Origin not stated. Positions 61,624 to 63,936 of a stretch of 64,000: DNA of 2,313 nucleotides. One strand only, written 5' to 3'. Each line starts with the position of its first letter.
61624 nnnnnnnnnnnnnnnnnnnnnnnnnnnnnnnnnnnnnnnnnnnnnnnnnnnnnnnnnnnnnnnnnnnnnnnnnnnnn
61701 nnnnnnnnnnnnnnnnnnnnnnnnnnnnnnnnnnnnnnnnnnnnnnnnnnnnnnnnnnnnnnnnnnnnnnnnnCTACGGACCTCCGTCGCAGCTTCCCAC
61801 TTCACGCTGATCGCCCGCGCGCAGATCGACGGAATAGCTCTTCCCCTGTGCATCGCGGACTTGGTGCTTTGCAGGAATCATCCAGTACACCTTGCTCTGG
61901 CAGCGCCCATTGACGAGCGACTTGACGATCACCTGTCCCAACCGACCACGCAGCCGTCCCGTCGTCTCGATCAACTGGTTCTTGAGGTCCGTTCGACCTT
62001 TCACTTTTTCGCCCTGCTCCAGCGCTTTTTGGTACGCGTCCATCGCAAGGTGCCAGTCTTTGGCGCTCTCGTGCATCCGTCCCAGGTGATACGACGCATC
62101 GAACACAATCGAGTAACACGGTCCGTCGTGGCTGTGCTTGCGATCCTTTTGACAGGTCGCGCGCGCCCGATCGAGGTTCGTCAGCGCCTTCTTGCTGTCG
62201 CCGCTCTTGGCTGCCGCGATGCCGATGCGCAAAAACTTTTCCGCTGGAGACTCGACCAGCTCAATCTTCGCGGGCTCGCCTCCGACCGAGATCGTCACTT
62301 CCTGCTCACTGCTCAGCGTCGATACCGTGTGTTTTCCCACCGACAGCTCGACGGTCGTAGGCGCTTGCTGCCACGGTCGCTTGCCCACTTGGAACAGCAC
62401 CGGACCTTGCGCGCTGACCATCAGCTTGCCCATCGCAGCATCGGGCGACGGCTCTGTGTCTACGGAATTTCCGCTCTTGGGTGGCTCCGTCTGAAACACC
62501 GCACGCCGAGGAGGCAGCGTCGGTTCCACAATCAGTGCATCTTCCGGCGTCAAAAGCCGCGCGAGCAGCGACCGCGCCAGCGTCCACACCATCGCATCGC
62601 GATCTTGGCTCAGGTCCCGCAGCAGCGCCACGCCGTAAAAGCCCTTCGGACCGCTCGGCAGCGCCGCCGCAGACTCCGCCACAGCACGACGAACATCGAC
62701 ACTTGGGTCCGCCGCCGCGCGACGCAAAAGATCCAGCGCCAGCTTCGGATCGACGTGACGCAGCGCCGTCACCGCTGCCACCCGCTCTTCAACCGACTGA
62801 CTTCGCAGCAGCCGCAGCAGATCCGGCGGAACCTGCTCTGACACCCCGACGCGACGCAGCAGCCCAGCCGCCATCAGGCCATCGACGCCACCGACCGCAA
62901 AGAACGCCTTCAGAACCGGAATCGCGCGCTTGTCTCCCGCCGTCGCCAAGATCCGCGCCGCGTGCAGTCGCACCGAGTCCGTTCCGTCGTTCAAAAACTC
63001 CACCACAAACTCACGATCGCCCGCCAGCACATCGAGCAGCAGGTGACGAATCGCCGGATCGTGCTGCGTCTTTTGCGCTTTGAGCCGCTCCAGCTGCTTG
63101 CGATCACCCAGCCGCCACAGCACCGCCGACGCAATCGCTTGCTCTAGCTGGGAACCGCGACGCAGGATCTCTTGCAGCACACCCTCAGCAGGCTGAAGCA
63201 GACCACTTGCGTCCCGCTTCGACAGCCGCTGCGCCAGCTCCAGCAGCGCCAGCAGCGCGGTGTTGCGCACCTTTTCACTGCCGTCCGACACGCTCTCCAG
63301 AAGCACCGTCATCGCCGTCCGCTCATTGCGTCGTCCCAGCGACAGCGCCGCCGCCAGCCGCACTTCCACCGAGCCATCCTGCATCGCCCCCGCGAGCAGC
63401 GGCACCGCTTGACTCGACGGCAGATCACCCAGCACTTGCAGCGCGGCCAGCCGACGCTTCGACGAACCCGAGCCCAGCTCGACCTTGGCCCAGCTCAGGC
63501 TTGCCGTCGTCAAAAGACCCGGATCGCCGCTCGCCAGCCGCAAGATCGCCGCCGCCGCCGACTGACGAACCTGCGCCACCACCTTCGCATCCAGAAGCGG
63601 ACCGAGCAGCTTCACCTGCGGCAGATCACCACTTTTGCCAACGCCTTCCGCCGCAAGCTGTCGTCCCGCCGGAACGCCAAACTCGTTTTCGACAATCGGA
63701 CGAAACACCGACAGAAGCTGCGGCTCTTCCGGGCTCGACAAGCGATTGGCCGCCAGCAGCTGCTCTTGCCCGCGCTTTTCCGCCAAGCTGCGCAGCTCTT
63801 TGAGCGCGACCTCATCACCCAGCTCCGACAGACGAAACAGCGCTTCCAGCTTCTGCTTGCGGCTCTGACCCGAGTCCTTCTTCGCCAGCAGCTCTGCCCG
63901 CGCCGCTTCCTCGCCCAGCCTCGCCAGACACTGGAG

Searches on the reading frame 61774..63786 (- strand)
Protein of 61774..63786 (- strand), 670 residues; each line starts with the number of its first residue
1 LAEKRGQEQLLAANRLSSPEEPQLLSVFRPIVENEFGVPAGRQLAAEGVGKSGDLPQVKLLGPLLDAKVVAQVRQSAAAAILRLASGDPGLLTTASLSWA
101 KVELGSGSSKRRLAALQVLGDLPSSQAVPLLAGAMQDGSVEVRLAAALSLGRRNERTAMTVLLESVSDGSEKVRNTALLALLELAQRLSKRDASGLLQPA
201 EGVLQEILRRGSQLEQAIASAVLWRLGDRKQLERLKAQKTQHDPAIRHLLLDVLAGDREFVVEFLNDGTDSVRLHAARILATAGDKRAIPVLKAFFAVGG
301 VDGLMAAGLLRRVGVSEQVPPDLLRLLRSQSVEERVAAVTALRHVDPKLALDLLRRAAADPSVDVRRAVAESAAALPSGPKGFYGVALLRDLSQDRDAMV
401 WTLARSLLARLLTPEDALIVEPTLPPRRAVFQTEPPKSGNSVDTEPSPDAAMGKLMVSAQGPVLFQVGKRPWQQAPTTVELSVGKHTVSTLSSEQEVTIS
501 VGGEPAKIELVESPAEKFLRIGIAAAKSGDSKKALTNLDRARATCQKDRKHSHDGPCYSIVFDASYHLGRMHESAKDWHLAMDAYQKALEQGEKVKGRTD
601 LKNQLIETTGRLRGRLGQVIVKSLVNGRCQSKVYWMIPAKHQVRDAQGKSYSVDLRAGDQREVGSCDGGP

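Call 31: search_protein_families(library=pfam, proteins=[window:61774-63786:-], max_evalue=0.001)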
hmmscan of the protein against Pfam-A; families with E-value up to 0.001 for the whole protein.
window:61774-63786:- (670 aa): 6 families
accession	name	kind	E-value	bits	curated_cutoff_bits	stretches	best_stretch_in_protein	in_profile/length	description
PF13646.12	HEAT_2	-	5.1e-26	91.2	27.7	2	106-181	11-87/88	HEAT repeats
PF02985.28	HEAT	-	5.1e-11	42.2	23.5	0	128-152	2-26/31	HEAT repeat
PF00515.34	TPR_1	-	6.6e-05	23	27.8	0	563-590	2-29/34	Tetratricopeptide repeat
PF07719.23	TPR_2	-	9.9e-05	22.6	27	0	564-590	3-29/34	Tetratricopeptide repeat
PF13424.12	TPR_12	-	0.00017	22.1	30.1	0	519-590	7-73/77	Tetratricopeptide repeat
PF03130.22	HEAT_PBS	-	0.00083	20.1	20.9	0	272-295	1-24/27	PBS lyase HEAT-like repeat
